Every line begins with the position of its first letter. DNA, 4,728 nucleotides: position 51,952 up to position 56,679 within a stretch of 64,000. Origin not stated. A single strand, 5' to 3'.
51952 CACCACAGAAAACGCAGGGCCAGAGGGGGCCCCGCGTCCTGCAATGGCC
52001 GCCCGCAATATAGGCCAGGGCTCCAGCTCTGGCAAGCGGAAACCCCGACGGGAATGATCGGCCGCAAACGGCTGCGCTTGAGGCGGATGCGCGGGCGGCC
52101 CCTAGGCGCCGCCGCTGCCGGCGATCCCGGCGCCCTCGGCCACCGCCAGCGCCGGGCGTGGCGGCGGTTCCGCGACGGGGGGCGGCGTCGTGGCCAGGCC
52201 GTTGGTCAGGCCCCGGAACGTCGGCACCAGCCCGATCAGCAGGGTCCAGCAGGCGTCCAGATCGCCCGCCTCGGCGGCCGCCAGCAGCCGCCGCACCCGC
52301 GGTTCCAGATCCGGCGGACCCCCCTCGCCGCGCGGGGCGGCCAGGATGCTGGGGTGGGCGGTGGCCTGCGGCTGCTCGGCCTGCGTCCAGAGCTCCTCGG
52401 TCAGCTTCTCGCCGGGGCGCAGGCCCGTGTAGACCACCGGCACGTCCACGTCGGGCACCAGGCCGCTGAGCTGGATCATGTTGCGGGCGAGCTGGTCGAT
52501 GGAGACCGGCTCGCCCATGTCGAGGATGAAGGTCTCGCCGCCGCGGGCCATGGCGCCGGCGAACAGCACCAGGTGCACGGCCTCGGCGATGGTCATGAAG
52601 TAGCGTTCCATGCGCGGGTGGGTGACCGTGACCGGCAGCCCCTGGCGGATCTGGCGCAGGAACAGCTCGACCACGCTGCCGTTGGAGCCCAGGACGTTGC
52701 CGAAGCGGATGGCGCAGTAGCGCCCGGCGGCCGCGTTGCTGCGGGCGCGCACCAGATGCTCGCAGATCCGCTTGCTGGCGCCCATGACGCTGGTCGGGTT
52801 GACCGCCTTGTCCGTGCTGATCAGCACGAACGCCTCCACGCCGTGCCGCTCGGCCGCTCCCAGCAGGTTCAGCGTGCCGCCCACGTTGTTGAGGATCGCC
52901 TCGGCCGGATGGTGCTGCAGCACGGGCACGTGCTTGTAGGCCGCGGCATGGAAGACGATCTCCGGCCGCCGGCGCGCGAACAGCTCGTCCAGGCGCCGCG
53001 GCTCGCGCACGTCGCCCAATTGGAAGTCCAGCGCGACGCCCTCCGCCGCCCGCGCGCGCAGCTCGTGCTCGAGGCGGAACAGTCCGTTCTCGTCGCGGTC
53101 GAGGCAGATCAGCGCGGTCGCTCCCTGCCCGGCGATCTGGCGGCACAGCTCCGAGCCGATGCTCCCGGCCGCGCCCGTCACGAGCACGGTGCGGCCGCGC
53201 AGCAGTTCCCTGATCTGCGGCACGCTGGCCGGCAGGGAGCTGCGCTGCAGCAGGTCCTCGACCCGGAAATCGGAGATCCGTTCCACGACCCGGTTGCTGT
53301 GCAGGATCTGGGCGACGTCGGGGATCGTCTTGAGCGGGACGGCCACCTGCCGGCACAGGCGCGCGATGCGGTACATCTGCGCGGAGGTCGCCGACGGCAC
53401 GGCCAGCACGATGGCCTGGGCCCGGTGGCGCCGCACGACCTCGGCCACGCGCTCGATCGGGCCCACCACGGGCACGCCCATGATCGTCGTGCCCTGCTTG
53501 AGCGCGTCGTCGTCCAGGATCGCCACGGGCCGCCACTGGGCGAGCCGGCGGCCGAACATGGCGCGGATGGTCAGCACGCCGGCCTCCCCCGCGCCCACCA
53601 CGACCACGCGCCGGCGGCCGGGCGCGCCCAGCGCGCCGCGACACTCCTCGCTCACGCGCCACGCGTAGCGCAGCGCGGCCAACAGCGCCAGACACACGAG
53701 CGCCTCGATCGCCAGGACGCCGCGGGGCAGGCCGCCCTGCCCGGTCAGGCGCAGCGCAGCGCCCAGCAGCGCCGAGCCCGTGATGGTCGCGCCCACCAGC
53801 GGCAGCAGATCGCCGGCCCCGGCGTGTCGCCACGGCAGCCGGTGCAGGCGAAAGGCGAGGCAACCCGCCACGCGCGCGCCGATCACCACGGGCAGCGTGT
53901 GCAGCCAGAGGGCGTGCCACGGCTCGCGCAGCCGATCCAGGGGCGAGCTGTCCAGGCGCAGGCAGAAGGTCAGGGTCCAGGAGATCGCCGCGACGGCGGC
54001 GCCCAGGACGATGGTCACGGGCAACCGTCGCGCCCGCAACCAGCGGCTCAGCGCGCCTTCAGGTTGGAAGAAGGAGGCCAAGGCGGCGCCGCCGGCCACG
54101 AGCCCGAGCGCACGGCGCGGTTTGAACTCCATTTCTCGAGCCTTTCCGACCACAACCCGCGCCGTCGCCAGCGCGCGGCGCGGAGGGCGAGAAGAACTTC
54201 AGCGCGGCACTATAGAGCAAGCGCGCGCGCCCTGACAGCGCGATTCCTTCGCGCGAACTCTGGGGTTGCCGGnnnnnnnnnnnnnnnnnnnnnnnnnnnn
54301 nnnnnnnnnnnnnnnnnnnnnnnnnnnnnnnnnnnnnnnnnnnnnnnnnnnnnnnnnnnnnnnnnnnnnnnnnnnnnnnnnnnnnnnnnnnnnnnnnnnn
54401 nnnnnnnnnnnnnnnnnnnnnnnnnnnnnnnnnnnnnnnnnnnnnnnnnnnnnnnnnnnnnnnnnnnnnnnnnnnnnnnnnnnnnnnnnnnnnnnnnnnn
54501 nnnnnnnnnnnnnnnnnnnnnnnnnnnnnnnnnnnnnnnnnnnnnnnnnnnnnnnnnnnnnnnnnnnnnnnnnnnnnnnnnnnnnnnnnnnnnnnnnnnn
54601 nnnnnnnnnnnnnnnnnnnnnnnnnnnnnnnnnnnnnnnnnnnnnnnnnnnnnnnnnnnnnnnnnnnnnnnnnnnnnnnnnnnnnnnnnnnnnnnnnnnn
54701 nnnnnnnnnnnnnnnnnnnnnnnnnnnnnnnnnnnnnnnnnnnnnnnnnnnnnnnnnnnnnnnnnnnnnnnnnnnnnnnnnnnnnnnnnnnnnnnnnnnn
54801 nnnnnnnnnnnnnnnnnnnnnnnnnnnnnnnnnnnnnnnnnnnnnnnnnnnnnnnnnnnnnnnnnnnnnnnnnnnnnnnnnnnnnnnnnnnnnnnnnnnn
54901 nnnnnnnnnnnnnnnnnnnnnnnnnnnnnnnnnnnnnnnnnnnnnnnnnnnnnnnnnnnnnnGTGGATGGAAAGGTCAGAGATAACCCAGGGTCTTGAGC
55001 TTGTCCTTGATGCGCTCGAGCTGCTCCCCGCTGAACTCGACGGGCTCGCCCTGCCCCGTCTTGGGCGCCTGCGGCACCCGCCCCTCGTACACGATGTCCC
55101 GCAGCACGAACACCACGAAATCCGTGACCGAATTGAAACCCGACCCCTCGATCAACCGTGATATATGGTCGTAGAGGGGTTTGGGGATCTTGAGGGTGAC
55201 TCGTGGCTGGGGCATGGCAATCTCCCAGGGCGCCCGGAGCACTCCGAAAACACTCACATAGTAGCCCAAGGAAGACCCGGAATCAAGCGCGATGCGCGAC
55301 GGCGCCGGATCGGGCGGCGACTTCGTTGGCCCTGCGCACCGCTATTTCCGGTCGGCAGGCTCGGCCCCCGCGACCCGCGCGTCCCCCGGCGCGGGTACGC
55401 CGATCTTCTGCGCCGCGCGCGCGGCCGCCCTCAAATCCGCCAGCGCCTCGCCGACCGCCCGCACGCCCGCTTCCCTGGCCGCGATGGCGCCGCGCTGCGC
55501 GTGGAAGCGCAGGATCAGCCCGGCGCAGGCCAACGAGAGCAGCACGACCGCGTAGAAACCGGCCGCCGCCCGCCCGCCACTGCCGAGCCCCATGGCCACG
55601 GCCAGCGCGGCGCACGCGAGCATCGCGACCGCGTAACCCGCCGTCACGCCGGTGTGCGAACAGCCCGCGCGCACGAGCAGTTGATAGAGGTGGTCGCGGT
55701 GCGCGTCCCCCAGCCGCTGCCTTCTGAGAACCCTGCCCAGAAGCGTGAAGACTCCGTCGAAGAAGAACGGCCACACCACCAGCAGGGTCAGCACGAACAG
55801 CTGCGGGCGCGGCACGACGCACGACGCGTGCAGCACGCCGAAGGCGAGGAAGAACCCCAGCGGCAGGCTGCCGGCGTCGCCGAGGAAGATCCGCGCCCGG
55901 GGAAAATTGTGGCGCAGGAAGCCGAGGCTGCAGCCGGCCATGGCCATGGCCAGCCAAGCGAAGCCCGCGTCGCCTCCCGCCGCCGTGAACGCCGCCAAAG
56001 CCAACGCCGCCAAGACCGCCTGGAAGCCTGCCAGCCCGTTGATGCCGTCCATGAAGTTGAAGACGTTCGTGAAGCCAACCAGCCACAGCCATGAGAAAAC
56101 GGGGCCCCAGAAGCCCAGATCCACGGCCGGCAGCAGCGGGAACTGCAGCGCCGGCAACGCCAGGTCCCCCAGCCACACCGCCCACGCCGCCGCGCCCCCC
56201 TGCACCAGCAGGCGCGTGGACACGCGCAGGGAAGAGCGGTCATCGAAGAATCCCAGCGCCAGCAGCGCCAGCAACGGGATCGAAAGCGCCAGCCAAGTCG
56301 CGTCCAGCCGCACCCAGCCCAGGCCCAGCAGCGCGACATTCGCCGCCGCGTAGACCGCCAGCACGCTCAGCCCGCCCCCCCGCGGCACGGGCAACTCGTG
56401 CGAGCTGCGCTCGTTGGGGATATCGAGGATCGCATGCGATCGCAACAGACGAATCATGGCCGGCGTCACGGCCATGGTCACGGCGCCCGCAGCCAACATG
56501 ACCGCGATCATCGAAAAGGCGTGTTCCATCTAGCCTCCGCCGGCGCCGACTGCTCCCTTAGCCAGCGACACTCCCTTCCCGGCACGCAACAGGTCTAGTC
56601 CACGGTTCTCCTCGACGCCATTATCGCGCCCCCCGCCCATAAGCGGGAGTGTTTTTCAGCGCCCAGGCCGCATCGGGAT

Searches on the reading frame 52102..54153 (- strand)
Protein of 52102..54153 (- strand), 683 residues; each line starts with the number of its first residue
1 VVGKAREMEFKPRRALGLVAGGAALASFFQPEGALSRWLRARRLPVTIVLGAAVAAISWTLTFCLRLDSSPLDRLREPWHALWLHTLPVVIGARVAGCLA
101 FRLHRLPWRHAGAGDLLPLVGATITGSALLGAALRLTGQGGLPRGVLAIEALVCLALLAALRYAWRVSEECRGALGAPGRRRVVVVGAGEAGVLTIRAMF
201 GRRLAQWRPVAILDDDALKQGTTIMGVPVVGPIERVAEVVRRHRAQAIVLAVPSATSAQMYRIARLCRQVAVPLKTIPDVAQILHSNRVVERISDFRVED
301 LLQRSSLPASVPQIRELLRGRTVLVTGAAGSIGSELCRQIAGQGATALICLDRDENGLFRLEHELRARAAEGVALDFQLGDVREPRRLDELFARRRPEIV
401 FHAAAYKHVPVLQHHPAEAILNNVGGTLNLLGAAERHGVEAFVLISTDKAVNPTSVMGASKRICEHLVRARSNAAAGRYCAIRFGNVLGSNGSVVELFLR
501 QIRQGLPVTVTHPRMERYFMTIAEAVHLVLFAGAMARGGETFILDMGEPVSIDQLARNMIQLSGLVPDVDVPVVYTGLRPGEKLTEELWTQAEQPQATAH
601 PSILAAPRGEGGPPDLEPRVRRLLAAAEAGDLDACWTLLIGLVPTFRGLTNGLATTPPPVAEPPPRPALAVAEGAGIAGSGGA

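Call 6: search_protein_families(library=pfam, proteins=[window:52102-54153:-])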
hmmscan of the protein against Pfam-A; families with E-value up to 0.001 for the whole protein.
window:52102-54153:- (683 aa): 10 families
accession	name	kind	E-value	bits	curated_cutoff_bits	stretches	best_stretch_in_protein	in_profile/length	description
PF02719.21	Polysacc_synt_2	-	6e-106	354.3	20.2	1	323-606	1-291/293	Polysaccharide biosynthesis protein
PF01370.27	Epimerase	-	1.1e-30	107.2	20.9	1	323-537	1-229/240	NAD dependent epimerase/dehydratase family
PF16363.11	GDP_Man_Dehyd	-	6.6e-19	69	27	1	324-449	1-131/332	GDP-mannose 4,6 dehydratase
PF04321.23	RmlD_sub_bind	-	1e-15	58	27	1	322-516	2-181/287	RmlD substrate binding domain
PF13727.12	CoA_binding_3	-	5.2e-12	46.6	25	1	127-278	28-175/175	CoA-binding domain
PF08659.16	KR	-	3.9e-09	37.1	22.6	1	322-447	2-136/180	KR domain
PF01073.25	3Beta_HSD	-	7.4e-09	35.5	22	1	324-454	1-123/280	3-beta hydroxysteroid dehydrogenase/isomerase family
PF00106.31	adh_short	-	5.9e-07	29.6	26.6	1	322-394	2-70/195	short chain dehydrogenase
PF07993.18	NAD_binding_4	-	2.5e-05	24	20.1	1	325-466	1-155/258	Male sterility protein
PF13460.12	NAD_binding_10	-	3.6e-05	24.1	27.2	1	327-453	1-104/184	NAD(P)H-binding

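Call 27: search_protein_families(library=ncbifam, max_evalue=0.00001, proteins=[window:52102-54132:-])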
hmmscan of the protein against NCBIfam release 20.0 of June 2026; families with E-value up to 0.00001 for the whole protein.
window:52102-54132:- (676 aa): 30 families (the best 25 are shown)
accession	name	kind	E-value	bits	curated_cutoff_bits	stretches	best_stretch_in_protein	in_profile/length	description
TIGR03589.1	PseB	equivalog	1.1e-48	165.8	407.75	1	312-587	3-267/324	UDP-N-acetylglucosamine 4,6-dehydratase (inverting)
TIGR04130.1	FnlA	equivalog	3.5e-45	154.4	730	1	312-587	3-270/337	UDP-N-acetylglucosamine 4,6-dehydratase/5-epimerase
TIGR01179.1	galE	equivalog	1.7e-20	73.1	262.3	1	316-484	2-180/332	UDP-glucose 4-epimerase GalE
TIGR03025.1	EPS_sugtrans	subfamily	2.8e-18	66.4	295.55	1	55-291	14-242/445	exopolysaccharide biosynthesis polyprenyl glycosylphosphotransferase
TIGR03023.1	WcaJ_sugtrans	equivalog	1.8e-16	60.5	410.75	1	93-291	48-247/453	undecaprenyl-phosphate glucose phosphotransferase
TIGR01214.1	rmlD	equivalog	5.6e-14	51.9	224.05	1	315-505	1-177/285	dTDP-4-dehydrorhamnose reductase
TIGR02622.1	CDP_4_6_dhtase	equivalog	5e-13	48.9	278.45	1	312-445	3-134/352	CDP-glucose 4,6-dehydratase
TIGR04180.1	EDH_00030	hypoth_equivalog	2.2e-11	43.4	475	1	316-444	1-125/297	NAD-dependent 4,6-dehydratase LegB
NF007956.0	PRK10675.1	subfamily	7.3e-11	41.8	394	1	315-440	2-124/338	UDP-glucose 4-epimerase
TIGR01181.1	dTDP_gluc_dehyt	equivalog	7.8e-11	41.6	365.1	1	316-442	2-127/321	dTDP-glucose 4,6-dehydratase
NF045894.1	PKS_plus_SDR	equivalog_domain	1.1e-10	39.9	1740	1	309-448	1153-1300/1515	type I polyketide synthase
TIGR03466.1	HpnA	hypoth_equivalog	1.4e-10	40.6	367.65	1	315-474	2-143/327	hopanoid-associated sugar epimerase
TIGR01746.1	Thioester-redct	subfamily_domain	5e-10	39.1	213.35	1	315-501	1-220/371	thioester reductase domain-containing protein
NF007490.0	PRK10084.1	subfamily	1.3e-09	37.5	649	1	316-429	3-113/361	dTDP-glucose 4,6-dehydratase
NF007582.0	PRK10217.1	equivalog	1.4e-09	37.5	698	1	314-428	2-113/355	dTDP-glucose 4,6-dehydratase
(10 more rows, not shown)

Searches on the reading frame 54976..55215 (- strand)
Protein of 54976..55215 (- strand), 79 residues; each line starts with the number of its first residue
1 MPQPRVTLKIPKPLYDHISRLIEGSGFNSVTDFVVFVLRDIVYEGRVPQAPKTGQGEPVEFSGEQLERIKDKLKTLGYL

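Call 27: search_protein_families(library=ncbifam, max_evalue=0.00001, proteins=[window:54976-55215:-])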
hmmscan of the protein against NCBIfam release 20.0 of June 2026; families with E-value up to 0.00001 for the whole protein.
window:54976-55215:- (79 aa): 0 families

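Call 57: search_protein_families(library=pfam, proteins=[window:54976-55215:-], max_evalue=0.01)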
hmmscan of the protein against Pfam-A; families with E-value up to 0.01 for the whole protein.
window:54976-55215:- (79 aa): 0 families

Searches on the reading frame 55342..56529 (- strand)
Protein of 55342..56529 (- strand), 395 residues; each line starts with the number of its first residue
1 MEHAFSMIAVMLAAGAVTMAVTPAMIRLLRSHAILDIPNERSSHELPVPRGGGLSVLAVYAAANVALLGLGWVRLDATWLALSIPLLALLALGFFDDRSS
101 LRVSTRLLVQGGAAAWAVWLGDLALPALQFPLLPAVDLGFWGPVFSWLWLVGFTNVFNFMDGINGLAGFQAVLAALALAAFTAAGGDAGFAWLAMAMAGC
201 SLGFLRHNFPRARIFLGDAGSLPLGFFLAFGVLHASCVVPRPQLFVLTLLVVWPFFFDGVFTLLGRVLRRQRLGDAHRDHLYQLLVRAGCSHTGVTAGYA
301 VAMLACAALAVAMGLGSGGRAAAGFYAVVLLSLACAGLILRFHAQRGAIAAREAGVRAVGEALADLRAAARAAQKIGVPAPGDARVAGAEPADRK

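Call 6: search_protein_families(library=pfam, proteins=[window:55342-56529:-])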
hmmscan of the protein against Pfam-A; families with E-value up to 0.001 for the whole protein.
window:55342-56529:- (395 aa): 1 family
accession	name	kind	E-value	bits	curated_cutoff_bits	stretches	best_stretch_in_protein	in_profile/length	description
PF00953.26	Glycos_transf_4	-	8.2e-36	123.8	27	1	80-232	2-156/160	Glycosyl transferase family 4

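Call 12: find_encoding_contigs(protein=window:55342-56529:-, flank=10000, max_places=6)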
Protein window:55342-56529:- (395 aa): 1 contig read that carries it; 1 place shown.
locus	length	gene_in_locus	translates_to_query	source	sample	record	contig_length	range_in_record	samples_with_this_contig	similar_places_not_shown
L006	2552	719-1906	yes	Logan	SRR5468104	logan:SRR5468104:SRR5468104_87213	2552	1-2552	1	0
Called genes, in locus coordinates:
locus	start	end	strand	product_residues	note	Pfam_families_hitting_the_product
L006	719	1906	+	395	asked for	PF00953:Glycos_transf_4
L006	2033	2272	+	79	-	-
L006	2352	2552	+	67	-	?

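Call 16: find_related_loci(query=window:55342-56529:-, collection=genome_contigs, flank=10000)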
Query window:55342-56529:- (395 aa) in genome_contigs; peptide patterns used: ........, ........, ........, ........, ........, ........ (x = any residue, [..] = any of these).
600 stretches matched a pattern (row limit reached: there are more); 549 encode a relative of the query (tblastn E <= 1e-3); the best 80 are kept; 80 distinct loci.
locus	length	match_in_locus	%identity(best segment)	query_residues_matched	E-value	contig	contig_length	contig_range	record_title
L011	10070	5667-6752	40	22-365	1e-68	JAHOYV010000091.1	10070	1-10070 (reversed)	MAG: Gemmatimonadales bacterium isolate CORE_19_RING_Bin_00004 c_000000000741, whole genome shotgun sequence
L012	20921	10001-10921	47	6-310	2e-67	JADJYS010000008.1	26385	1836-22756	MAG: bacterium isolate Lyne_18-Q3-R50-59_BATAC.526 tig00013262-10-263300, whole genome shotgun sequence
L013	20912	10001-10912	42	12-307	2e-65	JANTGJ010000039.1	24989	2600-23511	MAG: Candidatus Krumholzibacteriia bacterium isolate bin1006 c_000000001540, whole genome shotgun sequence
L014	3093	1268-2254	41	17-346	6e-66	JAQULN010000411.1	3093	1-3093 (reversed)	MAG: Candidatus Krumholzibacteriia bacterium isolate STD1_131 NODE_159164_length_3093_cov_2.916386_Sandtown_D1, whole ge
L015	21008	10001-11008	46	2-334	1e-61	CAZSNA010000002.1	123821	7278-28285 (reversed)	MAG TPA_asm: uncultured Fibrobacteraceae bacterium isolate SRP167671_co2_134 genome assembly, contig: NODE_142_length_12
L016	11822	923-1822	43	5-303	2e-59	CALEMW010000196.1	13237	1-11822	MAG TPA_asm: uncultured bacterium isolate ERR2206774_bin.11_CONCOCT_v1.1_MAG genome assembly, contig: ERZ889078.2445, wh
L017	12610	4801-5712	44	12-307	8e-59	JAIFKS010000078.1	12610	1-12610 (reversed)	MAG: bacterium isolate bin_118 scaffold_6627, whole genome shotgun sequence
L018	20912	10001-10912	43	12-307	5e-58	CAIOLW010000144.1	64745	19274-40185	uncultured bacterium isolate LJ_bin-5039 genome assembly, contig: bin-5039:144/391, whole genome shotgun sequence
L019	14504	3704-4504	46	23-292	3e-56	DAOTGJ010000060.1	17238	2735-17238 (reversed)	MAG TPA_asm: Candidatus Krumholzibacteriia bacterium isolate AMR_MDS_3080 NODE_3995_length_17238_cov_20.968574, whole ge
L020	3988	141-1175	43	6-334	5e-54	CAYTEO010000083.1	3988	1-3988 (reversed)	MAG TPA_asm: uncultured Fibrobacteraceae bacterium isolate binchicken_co172_210 genome assembly, contig: NODE_24036_leng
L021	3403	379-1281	36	22-325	5e-50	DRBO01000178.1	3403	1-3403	MAG TPA_asm: Chloroflexota bacterium isolate HyVt-23 Ga0136651_10023154, whole genome shotgun sequence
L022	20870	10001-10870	35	27-318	8e-50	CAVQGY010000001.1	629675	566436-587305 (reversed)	MAG: uncultured Chloroflexia bacterium isolate MFD09964.bin.1.182 genome assembly, contig: contig_1179, whole genome sho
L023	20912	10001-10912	39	3-300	4e-49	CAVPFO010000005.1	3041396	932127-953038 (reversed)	MAG: uncultured Acidobacteriota bacterium isolate MFD10064.bin.1.47 genome assembly, contig: contig_7744, whole genome s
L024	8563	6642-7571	42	12-313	5e-49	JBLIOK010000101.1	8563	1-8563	MAG: Candidatus Krumholzibacteriia bacterium isolate 3300053785_160 Ga0535658_0025366, whole genome shotgun sequence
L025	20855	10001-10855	38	34-313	3e-44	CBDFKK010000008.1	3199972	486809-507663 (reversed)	MAG: Alphaproteobacteria bacterium isolate fc1d1f23-e020-41d8-88bd-d2c94c2e3604 genome assembly, contig: contig_8, whole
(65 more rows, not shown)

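Call 27: search_protein_families(library=ncbifam, max_evalue=0.00001, proteins=[window:55342-56529:-])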
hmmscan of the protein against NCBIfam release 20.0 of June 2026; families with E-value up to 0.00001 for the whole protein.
window:55342-56529:- (395 aa): 3 families
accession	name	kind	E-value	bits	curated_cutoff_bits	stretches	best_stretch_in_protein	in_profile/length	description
TIGR02380.1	ECA_wecA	exception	2e-22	79.8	326.05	1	27-315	20-306/346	UDP-N-acetylglucosamine--undecaprenyl-phosphate N-acetylglucosaminephosphotransferase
TIGR00445.1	mraY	equivalog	3.3e-14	53.1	192.05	1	128-230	121-240/321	phospho-N-acetylmuramoyl-pentapeptide-transferase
NF053644.1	MraY_archaea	equivalog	3.9e-10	39.6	450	1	148-236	188-276/340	pseudomurein biosynthesis MraY family phospho-N-acetylmuramoyl-pentapeptide-transferase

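Call 57: search_protein_families(library=pfam, proteins=[L018:4225-5271:-, L018:6520-7767:-, L018:12243-14603:-, L018:15455-16300:-, L018:17167-17772:-, L018:18023-19240:+, L018:19581-19910:-, L018:20382-20909:-], max_evalue=0.01)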
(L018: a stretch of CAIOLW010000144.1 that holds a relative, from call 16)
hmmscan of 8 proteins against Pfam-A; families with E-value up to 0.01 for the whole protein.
L018:4225-5271:- (348 aa): 3 families
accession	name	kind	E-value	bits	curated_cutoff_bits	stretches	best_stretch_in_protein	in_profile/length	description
PF13692.12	Glyco_trans_1_4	-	1.9e-09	38.4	27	1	188-309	19-142/142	Glycosyl transferases group 1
PF13524.12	Glyco_trans_1_2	-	4.1e-08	33.7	25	1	237-333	43-138/144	Glycosyl transferase-like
PF00534.26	Glycos_transf_1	-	0.00014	21.9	26.4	1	262-322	109-171/172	Glycosyl transferases group 1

L018:6520-7767:- (415 aa): 1 family
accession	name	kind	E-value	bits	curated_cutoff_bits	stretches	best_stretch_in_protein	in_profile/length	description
PF01943.22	Polysacc_synt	-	4.1e-06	26.9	28.2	1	7-267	2-264/274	Polysaccharide biosynthesis protein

L018:12243-14603:- (786 aa): 5 families
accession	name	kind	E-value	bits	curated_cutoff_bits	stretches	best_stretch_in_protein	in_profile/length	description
PF00733.27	Asn_synthase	-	2e-123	413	21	1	392-785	1-354/354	Asparagine synthase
PF13522.11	GATase_6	-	3.8e-44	150.3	27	1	174-306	1-130/130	Glutamine amidotransferase domain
PF13537.11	GATase_7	-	3e-43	147.2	25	1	191-311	1-122/123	Glutamine amidotransferase domain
PF02540.23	NAD_synthase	-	1.5e-05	24.7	21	1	391-473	3-84/242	NAD synthase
PF06508.19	QueC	-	0.00032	20.7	22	1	414-471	5-61/210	Queuosine biosynthesis protein QueC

L018:15455-16300:- (281 aa): 1 family
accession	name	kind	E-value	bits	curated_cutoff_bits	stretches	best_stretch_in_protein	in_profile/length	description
PF02397.22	Bac_transf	-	3.7e-53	180.2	27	1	3-152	1-145/179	Bacterial sugar transferase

L018:17167-17772:- (201 aa): 0 families

L018:18023-19240:+ (405 aa): 0 families

L018:19581-19910:- (109 aa): 0 families

L018:20382-20909:- (175 aa): 0 families
